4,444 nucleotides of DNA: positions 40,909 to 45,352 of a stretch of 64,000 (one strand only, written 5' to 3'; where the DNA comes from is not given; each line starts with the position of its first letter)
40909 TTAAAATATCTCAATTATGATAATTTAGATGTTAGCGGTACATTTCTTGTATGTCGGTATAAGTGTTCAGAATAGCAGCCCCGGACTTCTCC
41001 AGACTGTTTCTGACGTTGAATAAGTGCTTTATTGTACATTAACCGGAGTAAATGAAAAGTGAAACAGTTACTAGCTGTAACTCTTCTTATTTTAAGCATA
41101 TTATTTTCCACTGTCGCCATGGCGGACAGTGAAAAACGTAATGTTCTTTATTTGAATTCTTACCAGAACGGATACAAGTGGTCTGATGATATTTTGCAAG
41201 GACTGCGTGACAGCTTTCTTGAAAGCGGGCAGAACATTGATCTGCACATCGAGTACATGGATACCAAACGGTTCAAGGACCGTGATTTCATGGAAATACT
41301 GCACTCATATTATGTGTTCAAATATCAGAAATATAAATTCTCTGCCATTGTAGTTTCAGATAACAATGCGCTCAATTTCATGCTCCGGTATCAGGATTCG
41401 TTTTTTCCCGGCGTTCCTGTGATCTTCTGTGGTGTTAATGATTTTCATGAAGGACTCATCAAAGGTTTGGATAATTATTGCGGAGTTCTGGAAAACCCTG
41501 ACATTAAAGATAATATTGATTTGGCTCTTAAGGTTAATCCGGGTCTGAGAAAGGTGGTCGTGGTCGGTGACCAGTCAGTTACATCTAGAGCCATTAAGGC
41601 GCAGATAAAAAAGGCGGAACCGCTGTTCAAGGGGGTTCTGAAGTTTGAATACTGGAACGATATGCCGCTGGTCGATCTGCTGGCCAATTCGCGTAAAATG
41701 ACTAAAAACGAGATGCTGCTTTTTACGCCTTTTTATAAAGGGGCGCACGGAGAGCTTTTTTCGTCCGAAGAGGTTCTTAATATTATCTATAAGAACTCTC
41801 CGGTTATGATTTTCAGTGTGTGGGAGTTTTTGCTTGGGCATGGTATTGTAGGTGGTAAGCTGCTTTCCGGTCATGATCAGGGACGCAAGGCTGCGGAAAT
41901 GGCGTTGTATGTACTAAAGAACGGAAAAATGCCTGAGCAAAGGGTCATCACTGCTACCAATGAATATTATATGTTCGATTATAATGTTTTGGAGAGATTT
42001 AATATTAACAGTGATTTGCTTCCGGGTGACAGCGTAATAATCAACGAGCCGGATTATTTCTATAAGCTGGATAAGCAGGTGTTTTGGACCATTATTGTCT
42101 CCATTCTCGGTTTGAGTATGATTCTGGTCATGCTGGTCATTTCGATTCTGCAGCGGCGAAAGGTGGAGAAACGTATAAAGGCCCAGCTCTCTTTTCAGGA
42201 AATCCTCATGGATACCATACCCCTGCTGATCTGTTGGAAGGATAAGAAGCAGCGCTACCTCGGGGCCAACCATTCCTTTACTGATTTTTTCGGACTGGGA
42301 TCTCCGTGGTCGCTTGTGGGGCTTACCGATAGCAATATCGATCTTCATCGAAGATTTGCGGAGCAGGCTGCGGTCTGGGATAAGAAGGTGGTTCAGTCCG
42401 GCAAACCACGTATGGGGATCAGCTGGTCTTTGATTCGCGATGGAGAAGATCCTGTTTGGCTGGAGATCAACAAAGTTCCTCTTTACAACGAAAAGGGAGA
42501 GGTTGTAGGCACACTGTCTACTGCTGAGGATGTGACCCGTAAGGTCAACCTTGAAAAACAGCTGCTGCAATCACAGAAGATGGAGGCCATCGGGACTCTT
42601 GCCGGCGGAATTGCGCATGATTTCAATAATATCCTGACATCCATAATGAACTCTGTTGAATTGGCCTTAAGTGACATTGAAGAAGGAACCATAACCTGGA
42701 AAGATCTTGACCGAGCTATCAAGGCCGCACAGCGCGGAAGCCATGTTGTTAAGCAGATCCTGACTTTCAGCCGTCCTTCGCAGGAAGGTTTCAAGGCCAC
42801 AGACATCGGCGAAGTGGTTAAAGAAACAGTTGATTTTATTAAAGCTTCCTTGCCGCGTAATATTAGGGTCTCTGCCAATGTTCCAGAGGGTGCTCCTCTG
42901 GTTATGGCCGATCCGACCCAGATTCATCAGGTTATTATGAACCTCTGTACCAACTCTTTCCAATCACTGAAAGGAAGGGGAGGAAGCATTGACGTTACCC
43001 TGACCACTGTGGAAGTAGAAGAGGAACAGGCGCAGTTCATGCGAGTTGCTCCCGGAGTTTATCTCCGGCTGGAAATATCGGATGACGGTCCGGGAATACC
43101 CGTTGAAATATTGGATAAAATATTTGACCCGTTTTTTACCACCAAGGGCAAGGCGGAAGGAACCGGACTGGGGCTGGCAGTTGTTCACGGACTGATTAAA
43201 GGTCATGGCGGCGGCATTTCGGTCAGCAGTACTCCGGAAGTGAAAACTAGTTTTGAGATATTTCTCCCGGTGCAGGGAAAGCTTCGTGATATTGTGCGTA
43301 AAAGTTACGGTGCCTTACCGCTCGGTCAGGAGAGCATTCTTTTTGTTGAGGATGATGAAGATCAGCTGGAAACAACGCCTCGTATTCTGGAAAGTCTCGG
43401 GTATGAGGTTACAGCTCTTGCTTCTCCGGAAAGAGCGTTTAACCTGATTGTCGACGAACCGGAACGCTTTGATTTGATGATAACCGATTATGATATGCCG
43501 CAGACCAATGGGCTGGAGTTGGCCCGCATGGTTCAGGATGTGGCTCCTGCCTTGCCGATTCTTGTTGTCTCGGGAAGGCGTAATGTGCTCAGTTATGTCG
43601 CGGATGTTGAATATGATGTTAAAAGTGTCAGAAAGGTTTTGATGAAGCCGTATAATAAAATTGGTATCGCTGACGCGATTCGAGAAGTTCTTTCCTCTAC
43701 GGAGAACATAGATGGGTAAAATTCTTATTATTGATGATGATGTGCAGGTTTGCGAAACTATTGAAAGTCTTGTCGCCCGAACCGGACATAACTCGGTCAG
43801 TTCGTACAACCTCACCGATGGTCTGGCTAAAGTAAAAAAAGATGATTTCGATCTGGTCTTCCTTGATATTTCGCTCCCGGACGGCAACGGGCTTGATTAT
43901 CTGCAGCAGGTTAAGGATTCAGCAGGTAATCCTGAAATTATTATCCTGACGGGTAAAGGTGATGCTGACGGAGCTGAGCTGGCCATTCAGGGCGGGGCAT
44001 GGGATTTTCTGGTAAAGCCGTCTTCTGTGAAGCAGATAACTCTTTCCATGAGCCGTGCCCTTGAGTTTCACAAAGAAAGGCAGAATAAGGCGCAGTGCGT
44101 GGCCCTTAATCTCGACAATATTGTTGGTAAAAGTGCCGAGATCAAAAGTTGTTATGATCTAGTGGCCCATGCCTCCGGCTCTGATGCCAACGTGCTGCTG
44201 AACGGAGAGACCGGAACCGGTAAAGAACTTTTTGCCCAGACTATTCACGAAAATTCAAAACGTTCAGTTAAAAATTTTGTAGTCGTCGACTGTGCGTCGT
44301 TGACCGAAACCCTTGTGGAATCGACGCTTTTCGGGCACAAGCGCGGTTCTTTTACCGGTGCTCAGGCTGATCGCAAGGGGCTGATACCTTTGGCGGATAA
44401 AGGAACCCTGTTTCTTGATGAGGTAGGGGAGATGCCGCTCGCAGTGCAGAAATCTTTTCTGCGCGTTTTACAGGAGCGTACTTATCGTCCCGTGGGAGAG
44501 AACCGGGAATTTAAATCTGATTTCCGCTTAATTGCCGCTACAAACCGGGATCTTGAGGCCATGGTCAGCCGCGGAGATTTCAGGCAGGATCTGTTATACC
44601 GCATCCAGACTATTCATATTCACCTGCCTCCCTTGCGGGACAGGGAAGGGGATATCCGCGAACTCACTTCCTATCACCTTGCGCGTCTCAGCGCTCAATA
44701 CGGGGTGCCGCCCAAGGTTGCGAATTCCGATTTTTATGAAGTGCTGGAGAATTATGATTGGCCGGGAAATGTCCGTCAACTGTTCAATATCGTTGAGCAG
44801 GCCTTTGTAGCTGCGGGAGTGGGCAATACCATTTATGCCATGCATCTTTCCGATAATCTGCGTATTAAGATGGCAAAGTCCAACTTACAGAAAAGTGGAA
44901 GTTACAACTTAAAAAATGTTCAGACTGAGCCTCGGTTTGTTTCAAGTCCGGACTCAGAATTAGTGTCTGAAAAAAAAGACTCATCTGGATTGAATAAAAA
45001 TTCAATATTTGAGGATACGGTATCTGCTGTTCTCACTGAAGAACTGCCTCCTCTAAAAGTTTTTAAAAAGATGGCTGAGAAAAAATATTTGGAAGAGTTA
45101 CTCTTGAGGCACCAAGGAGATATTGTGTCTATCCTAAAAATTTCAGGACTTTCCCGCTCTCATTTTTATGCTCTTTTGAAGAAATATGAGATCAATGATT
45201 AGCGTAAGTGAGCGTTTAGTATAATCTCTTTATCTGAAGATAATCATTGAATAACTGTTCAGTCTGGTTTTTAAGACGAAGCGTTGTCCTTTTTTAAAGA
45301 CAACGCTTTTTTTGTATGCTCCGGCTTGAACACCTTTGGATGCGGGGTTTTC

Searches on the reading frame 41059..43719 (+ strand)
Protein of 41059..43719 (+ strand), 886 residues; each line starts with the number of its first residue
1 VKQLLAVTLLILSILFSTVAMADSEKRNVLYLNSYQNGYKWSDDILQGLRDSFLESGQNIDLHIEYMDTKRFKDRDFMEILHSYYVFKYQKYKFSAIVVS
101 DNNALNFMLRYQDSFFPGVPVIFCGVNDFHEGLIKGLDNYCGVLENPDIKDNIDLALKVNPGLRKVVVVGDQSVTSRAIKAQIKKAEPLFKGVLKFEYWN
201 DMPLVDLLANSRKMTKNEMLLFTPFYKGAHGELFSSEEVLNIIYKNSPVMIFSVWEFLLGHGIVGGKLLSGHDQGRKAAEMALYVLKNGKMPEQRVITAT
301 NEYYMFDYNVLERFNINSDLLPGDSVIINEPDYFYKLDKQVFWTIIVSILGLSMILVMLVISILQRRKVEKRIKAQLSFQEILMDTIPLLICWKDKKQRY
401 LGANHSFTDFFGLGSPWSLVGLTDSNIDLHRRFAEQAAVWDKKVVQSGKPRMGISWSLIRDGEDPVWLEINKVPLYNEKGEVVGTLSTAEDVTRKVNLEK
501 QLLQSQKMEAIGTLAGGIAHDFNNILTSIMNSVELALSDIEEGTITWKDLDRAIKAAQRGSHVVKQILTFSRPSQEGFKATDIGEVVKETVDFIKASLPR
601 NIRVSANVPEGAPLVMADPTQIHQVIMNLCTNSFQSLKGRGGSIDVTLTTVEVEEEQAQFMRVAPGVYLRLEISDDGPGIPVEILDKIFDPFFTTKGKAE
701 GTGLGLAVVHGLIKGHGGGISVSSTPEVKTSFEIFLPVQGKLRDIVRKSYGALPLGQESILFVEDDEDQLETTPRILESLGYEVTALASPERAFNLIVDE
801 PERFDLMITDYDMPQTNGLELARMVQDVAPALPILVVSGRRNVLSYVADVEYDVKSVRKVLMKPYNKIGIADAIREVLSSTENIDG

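Call 67: search_protein_families(library=pfam, proteins=[window:41059-43719:+], max_evalue=0.00001)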
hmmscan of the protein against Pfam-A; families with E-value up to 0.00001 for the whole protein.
window:41059-43719:+ (886 aa): 4 families
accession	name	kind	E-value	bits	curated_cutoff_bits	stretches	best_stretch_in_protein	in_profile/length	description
PF02518.31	HATPase_c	-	6.5e-25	88.2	26.4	1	618-739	2-110/111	Histidine kinase-, DNA gyrase B-, and HSP90-like ATPase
PF00072.30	Response_reg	-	1.6e-15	57.6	30.2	1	760-874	1-110/111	Response regulator receiver domain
PF08448.16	PAS_4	-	3.3e-08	34.2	23.1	1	385-495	2-108/110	PAS fold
PF00512.31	HisKA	-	5.5e-08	33.2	26.9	1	512-575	3-65/66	His Kinase A (phospho-acceptor) domain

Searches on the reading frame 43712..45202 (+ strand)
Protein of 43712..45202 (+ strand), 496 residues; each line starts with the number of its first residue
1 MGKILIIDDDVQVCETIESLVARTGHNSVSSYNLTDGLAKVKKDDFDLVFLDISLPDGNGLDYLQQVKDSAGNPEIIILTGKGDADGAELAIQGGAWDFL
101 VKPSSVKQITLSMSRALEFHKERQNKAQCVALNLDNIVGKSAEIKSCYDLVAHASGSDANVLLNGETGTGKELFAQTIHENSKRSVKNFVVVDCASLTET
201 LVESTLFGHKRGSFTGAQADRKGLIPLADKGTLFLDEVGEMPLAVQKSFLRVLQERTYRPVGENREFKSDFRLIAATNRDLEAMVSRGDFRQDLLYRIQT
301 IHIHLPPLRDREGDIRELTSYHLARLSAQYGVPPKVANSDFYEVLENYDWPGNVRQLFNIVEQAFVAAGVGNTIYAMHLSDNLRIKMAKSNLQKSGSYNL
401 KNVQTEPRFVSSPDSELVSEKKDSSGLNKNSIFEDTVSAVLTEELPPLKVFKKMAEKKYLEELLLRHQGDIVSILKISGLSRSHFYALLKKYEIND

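Call 67: search_protein_families(library=pfam, proteins=[window:43712-45202:+], max_evalue=0.00001)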
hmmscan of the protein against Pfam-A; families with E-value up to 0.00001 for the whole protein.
window:43712-45202:+ (496 aa): 6 families
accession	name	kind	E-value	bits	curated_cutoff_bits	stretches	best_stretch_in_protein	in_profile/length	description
PF00158.32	Sigma54_activat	-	8.4e-66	221.2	20.2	1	137-304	1-168/168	Sigma-54 interaction domain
PF00072.30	Response_reg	-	2.4e-22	79.6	30.2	1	4-110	1-107/111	Response regulator receiver domain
PF14532.12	Sigma54_activ_2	-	2.6e-20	73.5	25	1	138-308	1-138/138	Sigma-54 interaction domain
PF25601.1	AAA_lid_14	-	2.8e-18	66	27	1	309-390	1-81/87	AAA+ ATPase lid domain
PF07728.20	AAA_5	-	6.3e-10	39.6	22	1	160-279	1-123/139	AAA domain (dynein-related subfamily)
PF01078.27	Mg_chelatase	-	3.9e-07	30.1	20.3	1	154-278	19-157/207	Magnesium chelatase, subunit ChlI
